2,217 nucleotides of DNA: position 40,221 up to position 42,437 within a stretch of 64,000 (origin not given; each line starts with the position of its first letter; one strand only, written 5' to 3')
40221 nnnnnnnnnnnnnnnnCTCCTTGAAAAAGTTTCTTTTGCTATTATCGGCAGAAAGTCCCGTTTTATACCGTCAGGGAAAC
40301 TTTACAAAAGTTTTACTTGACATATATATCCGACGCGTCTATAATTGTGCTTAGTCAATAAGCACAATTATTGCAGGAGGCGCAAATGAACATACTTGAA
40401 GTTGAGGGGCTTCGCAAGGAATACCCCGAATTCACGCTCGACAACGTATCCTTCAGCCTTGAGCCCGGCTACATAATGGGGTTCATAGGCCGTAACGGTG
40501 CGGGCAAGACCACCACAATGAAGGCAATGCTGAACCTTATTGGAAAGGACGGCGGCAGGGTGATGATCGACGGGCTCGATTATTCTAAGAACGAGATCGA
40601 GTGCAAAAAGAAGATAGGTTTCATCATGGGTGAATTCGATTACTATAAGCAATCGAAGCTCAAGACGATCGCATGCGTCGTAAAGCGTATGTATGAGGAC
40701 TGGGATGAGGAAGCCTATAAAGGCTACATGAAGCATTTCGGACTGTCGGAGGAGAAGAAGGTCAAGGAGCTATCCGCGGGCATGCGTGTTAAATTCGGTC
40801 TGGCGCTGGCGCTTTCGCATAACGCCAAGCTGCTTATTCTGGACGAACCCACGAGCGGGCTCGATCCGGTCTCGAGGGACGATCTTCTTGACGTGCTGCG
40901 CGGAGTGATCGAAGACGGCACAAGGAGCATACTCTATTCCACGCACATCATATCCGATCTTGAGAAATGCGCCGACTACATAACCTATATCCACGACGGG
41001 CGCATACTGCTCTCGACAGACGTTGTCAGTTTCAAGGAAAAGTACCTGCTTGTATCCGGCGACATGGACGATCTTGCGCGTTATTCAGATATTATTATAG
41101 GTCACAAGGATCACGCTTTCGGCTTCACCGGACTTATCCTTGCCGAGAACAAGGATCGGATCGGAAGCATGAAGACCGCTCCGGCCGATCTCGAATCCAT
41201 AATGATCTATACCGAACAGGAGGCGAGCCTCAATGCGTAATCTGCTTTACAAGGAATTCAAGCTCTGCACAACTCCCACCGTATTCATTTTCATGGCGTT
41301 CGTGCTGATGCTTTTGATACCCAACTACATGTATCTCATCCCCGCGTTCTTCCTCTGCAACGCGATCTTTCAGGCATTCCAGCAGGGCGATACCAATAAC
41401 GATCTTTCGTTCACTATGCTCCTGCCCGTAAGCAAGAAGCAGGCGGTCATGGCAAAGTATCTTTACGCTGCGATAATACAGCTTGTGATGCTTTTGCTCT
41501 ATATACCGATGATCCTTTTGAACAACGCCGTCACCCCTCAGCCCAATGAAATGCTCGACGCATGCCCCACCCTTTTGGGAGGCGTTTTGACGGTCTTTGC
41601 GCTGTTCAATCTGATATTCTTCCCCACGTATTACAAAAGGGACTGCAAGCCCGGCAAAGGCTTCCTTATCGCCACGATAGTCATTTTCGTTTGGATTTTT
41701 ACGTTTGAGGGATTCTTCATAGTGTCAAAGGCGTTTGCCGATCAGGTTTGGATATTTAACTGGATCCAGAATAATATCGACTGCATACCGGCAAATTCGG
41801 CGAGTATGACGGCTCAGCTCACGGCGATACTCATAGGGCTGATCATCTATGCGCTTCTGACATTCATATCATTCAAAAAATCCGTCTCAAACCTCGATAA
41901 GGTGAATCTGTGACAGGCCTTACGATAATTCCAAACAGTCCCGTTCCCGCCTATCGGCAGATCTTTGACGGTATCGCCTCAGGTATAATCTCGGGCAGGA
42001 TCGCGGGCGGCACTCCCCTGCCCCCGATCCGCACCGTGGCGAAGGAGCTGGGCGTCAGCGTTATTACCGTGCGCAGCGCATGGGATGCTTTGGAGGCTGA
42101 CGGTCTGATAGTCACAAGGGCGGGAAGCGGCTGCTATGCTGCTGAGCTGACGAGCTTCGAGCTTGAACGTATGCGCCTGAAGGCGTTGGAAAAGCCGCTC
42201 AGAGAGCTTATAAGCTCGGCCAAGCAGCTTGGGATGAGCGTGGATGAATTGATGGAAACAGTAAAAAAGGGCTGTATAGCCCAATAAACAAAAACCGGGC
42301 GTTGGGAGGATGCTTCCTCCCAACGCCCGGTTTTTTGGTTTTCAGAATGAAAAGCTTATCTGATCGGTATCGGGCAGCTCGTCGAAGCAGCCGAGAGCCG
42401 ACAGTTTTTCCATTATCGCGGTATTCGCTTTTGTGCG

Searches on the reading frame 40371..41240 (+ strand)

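Call 43: search_protein_families(library=pfam, proteins=[window:40371-41240:+], max_evalue=0.001)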
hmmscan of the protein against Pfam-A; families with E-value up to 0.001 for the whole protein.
window:40371-41240:+ (289 aa): 3 families
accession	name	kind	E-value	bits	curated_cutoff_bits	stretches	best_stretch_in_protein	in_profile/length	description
PF00005.33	ABC_tran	-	1.3e-24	87.8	25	1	23-162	1-137/137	ABC transporter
PF13304.12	AAA_21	-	4.1e-13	50.5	27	1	133-192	237-298/304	AAA domain, putative AbiEii toxin, Type IV TA system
PF13175.12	AAA_15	-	4.2e-05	23.8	32.1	1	28-115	19-92/374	AAA ATPase domain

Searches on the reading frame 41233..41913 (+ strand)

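Call 43: search_protein_families(library=pfam, proteins=[window:41233-41913:+], max_evalue=0.001)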
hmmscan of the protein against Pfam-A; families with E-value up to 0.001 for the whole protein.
window:41233-41913:+ (226 aa): 1 family
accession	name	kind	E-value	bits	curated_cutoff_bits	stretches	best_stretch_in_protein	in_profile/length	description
PF13346.12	ABC2_membrane_5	-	9.9e-19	68.1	25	1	3-218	1-201/205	ABC-2 family transporter protein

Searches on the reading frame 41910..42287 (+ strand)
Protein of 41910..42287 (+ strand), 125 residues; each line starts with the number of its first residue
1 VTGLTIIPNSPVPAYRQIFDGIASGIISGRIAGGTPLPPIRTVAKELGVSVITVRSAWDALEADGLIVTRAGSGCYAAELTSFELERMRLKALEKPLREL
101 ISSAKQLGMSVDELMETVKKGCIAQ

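Call 43: search_protein_families(library=pfam, proteins=[window:41910-42287:+], max_evalue=0.001)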
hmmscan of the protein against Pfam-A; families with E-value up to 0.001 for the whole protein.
window:41910-42287:+ (125 aa): 2 families
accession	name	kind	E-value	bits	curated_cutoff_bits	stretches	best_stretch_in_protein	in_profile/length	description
PF00392.27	GntR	-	1e-14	54.4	27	1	15-76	2-63/64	Bacterial regulatory proteins, gntR family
PF13730.12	HTH_36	-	0.0003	21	25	0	33-67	22-55/55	Helix-turn-helix domain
